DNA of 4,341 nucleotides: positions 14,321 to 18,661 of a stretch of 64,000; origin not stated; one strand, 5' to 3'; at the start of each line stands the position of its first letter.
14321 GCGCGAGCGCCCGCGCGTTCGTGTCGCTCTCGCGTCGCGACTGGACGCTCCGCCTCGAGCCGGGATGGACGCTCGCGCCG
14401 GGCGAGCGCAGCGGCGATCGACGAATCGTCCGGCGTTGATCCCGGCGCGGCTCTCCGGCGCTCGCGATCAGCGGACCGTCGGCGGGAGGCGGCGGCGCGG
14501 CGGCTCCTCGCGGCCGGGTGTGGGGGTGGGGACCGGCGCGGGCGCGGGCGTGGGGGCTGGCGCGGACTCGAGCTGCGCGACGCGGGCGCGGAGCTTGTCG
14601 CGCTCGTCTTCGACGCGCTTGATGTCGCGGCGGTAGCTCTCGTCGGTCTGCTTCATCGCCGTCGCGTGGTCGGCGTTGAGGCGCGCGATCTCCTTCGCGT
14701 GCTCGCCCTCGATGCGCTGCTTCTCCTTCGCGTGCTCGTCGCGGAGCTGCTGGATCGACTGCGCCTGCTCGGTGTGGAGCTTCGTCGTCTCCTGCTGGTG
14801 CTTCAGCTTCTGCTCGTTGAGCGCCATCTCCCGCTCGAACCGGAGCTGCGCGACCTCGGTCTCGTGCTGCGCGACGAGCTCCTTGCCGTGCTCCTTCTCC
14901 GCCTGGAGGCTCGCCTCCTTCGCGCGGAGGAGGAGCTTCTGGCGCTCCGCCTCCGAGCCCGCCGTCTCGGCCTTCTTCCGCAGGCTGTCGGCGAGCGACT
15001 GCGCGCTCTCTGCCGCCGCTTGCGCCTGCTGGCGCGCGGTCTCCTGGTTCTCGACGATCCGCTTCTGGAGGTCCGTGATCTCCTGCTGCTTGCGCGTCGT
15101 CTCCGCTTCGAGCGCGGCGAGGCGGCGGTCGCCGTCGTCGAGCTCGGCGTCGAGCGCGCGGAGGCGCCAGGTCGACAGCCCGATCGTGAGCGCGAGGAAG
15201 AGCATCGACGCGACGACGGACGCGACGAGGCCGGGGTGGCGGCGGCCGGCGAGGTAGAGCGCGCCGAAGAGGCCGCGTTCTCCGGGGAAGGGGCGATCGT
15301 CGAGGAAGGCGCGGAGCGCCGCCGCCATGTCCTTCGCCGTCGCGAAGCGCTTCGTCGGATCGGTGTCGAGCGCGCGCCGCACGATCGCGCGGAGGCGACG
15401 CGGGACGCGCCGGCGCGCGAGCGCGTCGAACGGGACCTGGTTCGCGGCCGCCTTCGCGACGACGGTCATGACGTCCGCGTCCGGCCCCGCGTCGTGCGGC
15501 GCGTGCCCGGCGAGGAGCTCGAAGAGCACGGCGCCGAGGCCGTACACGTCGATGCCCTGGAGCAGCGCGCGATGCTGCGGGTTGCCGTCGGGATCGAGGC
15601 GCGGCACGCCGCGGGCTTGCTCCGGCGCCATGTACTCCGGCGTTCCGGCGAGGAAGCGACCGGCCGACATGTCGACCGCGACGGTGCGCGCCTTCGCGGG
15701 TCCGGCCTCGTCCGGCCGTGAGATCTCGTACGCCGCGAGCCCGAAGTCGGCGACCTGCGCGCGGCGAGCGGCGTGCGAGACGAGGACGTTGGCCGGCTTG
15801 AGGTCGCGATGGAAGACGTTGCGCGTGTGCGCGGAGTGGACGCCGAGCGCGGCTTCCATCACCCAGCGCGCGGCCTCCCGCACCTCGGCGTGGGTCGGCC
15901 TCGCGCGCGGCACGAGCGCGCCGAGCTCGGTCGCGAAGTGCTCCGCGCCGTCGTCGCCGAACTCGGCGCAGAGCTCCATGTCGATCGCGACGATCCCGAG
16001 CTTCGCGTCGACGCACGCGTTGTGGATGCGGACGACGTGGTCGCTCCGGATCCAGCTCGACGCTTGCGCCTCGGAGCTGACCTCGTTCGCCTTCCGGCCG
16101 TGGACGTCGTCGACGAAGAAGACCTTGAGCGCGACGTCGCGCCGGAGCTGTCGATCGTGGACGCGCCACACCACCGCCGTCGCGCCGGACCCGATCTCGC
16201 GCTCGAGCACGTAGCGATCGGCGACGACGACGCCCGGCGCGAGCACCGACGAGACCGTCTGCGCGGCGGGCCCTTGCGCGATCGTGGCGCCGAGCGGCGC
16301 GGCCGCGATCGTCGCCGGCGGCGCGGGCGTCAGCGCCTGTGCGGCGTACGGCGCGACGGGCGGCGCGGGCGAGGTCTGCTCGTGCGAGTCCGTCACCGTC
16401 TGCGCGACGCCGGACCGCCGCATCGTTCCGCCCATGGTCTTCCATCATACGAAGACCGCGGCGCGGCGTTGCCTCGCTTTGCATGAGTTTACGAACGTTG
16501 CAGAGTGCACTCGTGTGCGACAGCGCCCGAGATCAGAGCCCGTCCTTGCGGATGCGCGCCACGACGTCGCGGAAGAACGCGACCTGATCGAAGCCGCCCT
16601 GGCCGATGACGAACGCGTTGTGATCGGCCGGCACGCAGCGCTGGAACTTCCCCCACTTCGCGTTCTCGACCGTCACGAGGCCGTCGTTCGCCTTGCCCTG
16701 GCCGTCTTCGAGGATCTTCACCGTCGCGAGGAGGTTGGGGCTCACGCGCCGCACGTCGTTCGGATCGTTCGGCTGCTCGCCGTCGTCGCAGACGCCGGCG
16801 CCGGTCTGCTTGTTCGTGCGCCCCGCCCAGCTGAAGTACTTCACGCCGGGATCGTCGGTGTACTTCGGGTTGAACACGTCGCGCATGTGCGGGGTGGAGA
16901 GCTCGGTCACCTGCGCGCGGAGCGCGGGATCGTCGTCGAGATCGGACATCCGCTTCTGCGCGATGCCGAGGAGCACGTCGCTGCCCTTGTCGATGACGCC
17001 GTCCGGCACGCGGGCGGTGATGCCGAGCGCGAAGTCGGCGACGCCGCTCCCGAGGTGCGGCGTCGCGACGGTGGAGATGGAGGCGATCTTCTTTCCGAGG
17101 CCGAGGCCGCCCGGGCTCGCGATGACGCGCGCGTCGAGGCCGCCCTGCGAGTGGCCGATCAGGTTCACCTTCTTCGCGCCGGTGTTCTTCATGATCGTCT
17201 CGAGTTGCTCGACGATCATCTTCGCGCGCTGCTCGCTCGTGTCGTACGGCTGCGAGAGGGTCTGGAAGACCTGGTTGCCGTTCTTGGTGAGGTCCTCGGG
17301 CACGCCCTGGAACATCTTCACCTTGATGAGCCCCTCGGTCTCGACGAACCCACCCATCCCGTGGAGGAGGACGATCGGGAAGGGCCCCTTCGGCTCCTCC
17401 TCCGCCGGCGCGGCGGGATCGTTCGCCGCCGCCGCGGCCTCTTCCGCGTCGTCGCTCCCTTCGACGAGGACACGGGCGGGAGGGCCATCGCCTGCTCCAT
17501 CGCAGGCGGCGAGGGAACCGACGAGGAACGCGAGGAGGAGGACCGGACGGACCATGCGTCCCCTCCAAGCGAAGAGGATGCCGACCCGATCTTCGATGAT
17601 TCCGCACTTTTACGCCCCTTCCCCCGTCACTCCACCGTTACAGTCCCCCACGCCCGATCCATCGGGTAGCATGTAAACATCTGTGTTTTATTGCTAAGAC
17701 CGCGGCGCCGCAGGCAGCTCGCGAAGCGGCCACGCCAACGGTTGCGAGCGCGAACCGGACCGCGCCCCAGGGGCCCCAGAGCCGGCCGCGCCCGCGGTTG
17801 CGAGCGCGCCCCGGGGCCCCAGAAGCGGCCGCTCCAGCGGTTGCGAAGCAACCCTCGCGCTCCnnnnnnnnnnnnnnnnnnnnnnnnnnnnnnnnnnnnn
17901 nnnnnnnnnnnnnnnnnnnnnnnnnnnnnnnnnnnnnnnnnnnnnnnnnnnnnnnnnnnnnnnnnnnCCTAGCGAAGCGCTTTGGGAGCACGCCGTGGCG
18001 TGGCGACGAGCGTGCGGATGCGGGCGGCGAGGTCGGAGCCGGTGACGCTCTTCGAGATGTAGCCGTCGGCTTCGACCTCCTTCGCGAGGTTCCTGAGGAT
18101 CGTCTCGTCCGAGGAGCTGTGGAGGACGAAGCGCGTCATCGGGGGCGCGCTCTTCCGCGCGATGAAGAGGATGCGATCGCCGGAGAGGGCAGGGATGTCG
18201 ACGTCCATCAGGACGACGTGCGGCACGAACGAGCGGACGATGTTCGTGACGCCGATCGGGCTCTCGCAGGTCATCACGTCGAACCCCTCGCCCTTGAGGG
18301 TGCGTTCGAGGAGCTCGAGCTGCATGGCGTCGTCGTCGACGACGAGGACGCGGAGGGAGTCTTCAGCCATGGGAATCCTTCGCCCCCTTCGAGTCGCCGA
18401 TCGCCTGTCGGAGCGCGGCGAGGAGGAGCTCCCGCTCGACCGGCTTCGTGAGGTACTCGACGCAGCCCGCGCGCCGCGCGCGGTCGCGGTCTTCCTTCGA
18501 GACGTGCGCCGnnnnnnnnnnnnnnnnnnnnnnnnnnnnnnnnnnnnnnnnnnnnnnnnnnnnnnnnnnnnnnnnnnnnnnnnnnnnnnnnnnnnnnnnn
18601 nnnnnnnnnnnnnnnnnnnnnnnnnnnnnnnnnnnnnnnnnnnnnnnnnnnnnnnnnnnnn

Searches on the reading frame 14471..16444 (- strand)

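Call 35: search_protein_families(library=pfam, max_evalue=0.001, proteins=[window:14471-16444:-])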
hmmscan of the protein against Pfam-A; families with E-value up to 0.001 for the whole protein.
window:14471-16444:- (658 aa): 2 families
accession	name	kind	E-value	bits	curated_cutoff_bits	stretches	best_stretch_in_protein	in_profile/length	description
PF00069.31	Pkinase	-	1.3e-30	107.2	31.7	1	78-369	1-254/263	Protein kinase domain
PF07714.23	PK_Tyr_Ser-Thr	-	1.1e-15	58.1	23.1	1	80-367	3-249/258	Protein tyrosine and serine/threonine kinase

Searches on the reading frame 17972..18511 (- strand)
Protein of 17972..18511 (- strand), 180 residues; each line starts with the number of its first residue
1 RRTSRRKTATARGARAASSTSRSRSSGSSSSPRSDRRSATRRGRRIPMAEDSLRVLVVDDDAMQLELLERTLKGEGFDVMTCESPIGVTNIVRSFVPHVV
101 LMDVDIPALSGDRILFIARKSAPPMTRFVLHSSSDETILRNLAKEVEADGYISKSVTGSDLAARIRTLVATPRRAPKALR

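Call 35: search_protein_families(library=pfam, max_evalue=0.001, proteins=[window:17972-18511:-])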
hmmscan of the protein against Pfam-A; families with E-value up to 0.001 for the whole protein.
window:17972-18511:- (180 aa): 1 family
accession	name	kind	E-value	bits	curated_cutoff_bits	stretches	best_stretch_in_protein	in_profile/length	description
PF00072.30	Response_reg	-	7.9e-16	58.7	30.2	1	55-166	1-111/111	Response regulator receiver domain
